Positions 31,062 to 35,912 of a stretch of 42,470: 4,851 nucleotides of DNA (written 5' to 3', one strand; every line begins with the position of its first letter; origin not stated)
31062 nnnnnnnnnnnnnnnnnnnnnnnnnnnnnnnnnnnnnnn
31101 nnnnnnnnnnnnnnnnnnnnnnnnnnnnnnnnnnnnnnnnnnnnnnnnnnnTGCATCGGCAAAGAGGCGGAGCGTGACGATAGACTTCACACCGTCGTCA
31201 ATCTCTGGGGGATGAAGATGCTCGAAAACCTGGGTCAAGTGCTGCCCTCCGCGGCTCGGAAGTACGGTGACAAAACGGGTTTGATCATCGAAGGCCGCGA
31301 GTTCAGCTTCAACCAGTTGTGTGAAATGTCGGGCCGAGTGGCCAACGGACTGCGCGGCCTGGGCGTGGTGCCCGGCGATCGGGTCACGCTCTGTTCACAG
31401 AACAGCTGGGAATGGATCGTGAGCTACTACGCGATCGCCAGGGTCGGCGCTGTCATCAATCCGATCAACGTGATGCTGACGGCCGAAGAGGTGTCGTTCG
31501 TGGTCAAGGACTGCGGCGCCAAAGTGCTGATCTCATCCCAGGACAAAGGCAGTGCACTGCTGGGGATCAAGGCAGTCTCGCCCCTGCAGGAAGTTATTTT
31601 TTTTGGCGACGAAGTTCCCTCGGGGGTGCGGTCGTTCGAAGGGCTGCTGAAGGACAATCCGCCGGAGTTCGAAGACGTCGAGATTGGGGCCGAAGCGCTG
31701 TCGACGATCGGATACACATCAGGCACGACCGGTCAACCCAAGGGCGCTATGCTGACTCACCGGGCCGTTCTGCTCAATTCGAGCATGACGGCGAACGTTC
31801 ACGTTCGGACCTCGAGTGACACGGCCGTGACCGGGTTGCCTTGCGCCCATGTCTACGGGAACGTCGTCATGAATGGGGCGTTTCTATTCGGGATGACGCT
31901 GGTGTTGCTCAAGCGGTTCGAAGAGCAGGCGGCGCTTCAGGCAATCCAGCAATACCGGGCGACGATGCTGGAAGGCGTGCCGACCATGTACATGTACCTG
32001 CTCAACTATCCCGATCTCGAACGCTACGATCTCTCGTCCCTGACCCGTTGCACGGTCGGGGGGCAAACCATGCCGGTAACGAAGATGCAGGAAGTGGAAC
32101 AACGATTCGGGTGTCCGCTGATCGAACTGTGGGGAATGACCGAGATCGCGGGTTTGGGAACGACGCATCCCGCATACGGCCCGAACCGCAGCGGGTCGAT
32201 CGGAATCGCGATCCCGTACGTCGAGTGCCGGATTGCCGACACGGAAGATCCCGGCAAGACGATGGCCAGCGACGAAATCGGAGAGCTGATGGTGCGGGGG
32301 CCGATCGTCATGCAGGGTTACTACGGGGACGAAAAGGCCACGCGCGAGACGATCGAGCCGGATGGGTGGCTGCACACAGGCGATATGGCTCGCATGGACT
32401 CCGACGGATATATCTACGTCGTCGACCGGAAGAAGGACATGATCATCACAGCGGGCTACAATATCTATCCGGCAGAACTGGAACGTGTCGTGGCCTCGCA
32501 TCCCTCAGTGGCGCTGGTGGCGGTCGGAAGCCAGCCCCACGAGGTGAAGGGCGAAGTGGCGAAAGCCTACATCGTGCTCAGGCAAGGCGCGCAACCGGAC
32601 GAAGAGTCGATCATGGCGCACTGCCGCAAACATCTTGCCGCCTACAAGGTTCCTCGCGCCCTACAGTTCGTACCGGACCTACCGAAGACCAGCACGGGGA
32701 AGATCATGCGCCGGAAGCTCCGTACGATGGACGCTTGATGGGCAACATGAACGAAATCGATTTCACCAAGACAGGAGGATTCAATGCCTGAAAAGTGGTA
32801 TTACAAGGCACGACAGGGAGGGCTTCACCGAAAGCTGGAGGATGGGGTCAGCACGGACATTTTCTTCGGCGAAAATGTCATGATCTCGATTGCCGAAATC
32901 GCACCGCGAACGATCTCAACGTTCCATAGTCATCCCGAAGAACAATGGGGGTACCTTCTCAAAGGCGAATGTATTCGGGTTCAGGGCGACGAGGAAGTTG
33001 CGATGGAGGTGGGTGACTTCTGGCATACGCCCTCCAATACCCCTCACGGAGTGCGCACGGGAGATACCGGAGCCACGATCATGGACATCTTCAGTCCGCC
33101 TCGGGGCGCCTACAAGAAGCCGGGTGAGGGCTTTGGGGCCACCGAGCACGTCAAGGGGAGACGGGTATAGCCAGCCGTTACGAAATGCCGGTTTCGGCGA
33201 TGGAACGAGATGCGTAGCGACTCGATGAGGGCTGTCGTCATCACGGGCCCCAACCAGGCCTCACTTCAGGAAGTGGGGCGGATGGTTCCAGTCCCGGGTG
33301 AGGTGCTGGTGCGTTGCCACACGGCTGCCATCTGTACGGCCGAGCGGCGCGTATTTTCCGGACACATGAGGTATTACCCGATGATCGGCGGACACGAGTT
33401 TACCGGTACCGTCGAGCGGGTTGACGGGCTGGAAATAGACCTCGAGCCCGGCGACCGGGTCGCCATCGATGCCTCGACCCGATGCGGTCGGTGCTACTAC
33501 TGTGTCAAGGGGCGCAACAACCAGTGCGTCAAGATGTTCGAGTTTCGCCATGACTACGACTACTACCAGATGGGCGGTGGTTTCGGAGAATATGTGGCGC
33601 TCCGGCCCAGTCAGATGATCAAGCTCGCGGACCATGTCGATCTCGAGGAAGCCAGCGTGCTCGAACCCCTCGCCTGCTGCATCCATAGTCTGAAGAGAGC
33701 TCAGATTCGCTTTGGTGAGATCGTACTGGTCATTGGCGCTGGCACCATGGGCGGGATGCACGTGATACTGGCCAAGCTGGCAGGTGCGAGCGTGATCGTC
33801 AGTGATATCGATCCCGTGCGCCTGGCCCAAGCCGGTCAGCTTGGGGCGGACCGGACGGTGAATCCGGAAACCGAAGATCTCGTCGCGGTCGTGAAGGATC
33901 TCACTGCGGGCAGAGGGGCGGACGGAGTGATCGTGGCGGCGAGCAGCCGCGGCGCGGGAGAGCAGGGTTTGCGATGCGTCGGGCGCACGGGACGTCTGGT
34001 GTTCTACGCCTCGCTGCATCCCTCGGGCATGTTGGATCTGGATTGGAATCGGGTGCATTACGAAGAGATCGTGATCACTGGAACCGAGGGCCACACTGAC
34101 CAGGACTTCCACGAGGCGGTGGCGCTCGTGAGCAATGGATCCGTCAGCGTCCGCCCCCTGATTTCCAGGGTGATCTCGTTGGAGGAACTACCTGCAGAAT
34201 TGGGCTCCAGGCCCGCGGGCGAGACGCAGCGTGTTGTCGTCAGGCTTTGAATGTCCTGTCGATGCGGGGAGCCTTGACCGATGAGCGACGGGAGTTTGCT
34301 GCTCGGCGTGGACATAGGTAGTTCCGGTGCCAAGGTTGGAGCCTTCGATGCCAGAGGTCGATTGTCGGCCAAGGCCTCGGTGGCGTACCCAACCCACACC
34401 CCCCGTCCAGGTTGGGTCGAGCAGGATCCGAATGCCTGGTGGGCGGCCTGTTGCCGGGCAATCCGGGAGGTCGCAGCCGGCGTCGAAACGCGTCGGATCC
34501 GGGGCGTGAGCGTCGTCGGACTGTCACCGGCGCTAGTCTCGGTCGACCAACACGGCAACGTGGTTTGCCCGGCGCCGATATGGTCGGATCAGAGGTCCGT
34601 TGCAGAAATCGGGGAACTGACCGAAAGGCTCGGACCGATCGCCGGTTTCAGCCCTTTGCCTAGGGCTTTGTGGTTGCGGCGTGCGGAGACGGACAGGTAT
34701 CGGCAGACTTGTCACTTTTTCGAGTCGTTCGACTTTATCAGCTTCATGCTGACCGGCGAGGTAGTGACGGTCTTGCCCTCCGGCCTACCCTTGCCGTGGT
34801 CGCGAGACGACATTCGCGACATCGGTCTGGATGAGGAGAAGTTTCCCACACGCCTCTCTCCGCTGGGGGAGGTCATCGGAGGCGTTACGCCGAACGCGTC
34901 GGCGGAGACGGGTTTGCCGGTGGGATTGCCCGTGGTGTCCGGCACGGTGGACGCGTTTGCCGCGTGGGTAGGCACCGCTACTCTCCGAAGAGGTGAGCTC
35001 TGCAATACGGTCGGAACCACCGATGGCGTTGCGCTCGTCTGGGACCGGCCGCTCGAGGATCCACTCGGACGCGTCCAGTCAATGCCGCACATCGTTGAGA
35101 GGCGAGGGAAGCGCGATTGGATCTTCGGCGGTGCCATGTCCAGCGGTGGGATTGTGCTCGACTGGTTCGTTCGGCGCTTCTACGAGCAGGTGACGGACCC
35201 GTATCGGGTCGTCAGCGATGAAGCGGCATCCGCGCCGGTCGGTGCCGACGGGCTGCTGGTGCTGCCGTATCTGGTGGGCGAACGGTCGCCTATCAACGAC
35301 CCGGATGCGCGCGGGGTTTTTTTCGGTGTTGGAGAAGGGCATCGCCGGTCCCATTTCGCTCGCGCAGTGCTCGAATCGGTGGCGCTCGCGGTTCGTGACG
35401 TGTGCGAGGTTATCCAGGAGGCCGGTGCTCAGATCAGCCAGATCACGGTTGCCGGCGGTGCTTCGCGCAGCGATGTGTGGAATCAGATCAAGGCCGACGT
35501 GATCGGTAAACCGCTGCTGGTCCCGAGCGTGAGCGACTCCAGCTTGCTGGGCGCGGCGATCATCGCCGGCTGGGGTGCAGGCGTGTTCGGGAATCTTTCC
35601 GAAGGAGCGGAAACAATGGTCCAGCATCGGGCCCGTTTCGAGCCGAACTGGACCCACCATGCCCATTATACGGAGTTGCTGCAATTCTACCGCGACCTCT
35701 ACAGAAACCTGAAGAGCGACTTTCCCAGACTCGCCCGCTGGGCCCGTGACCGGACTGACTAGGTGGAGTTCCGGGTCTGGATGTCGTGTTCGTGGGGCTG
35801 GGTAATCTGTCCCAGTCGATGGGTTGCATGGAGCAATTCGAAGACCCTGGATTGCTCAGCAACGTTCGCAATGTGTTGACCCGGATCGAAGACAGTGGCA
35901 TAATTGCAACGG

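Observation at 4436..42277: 38-kb strictly co-directional 31-locus array headed by a specialised NusG paralog, with no conventional regulator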

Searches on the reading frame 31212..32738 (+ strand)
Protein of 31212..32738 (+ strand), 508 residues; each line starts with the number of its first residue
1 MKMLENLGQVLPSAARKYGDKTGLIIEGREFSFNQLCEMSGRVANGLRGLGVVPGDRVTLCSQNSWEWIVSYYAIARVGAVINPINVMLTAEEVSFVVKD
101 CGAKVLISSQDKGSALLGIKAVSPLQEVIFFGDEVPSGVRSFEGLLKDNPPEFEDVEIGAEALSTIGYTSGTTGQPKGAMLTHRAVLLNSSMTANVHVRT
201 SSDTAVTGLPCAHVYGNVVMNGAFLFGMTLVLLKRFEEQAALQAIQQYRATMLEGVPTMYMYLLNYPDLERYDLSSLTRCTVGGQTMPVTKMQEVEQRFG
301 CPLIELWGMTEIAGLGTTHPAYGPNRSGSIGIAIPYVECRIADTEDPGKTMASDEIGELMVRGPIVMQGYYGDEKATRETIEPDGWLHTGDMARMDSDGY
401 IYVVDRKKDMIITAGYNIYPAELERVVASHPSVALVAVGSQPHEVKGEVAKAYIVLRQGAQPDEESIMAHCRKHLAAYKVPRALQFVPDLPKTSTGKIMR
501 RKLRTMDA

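Call 7: search_protein_families(library=pfam, proteins=[window:31212-32738:+])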
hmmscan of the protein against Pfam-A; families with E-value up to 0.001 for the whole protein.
window:31212-32738:+ (508 aa): 2 families
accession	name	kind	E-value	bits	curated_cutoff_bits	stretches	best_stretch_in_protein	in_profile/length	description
PF00501.34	AMP-binding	-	5.1e-89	299.2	29.9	1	14-371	4-384/384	AMP-binding enzyme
PF13193.12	AMP-binding_C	-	1.8e-21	77.3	24.5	1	422-497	1-76/76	AMP-binding enzyme C-terminal domain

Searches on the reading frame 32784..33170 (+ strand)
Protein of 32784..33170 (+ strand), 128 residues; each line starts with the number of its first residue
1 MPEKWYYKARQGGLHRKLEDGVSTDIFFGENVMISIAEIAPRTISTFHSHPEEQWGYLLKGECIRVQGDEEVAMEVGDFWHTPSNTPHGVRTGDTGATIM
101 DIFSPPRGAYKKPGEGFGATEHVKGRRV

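Call 7: search_protein_families(library=pfam, proteins=[window:32784-33170:+])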
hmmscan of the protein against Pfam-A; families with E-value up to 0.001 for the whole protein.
window:32784-33170:+ (128 aa): 2 families
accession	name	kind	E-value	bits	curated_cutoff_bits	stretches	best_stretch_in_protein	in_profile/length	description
PF07883.17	Cupin_2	-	5e-15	55.4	27.2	1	36-102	2-69/70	Cupin domain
PF16867.11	DMSP_lyase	-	4.5e-05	23.7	27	1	31-95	94-158/162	Dimethlysulfonioproprionate lyase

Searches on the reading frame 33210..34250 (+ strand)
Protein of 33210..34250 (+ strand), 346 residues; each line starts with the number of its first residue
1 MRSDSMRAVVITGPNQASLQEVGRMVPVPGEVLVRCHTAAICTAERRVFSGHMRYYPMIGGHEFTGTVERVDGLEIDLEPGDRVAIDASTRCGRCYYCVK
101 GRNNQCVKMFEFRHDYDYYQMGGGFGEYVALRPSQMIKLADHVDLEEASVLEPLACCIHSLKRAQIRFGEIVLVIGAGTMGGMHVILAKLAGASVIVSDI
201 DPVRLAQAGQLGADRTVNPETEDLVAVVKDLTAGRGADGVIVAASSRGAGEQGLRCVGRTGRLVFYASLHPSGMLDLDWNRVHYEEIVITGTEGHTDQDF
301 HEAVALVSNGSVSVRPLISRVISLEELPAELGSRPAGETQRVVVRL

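Call 7: search_protein_families(library=pfam, proteins=[window:33210-34250:+])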
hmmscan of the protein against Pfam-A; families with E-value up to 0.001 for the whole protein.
window:33210-34250:+ (346 aa): 3 families
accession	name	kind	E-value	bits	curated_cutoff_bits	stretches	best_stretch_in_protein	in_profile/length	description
PF00107.32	ADH_zinc_N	-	1.1e-23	84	31.8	1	181-308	3-128/129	Zinc-binding dehydrogenase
PF08240.17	ADH_N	-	4.5e-22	78.7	23.5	1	29-140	2-103/104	Alcohol dehydrogenase GroES-like domain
PF13602.12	ADH_zinc_N_2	-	2e-06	29.2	27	1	211-328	1-117/134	Zinc-binding dehydrogenase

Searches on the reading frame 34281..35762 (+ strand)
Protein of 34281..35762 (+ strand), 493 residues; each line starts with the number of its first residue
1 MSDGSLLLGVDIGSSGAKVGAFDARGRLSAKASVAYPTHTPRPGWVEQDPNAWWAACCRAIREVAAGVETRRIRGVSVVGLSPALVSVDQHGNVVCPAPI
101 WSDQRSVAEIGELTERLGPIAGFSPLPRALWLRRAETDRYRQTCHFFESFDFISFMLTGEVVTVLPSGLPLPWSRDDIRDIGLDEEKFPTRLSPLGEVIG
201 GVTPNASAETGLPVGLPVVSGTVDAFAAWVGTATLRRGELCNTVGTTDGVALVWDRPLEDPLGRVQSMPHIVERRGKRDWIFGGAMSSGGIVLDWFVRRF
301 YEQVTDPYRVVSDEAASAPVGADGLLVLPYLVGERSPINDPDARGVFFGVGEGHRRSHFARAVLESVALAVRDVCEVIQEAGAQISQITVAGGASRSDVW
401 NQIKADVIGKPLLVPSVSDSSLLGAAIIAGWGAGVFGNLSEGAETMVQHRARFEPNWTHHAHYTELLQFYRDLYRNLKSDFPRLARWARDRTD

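Call 7: search_protein_families(library=pfam, proteins=[window:34281-35762:+])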
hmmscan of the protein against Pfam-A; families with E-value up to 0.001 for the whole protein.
window:34281-35762:+ (493 aa): 2 families
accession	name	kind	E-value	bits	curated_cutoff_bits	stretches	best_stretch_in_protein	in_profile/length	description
PF02782.22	FGGY_C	-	1.1e-39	136.8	27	1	241-432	2-197/198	FGGY family of carbohydrate kinases, C-terminal domain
PF00370.27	FGGY_N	-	1.7e-29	103.5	28.8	1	7-231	2-245/245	FGGY family of carbohydrate kinases, N-terminal domain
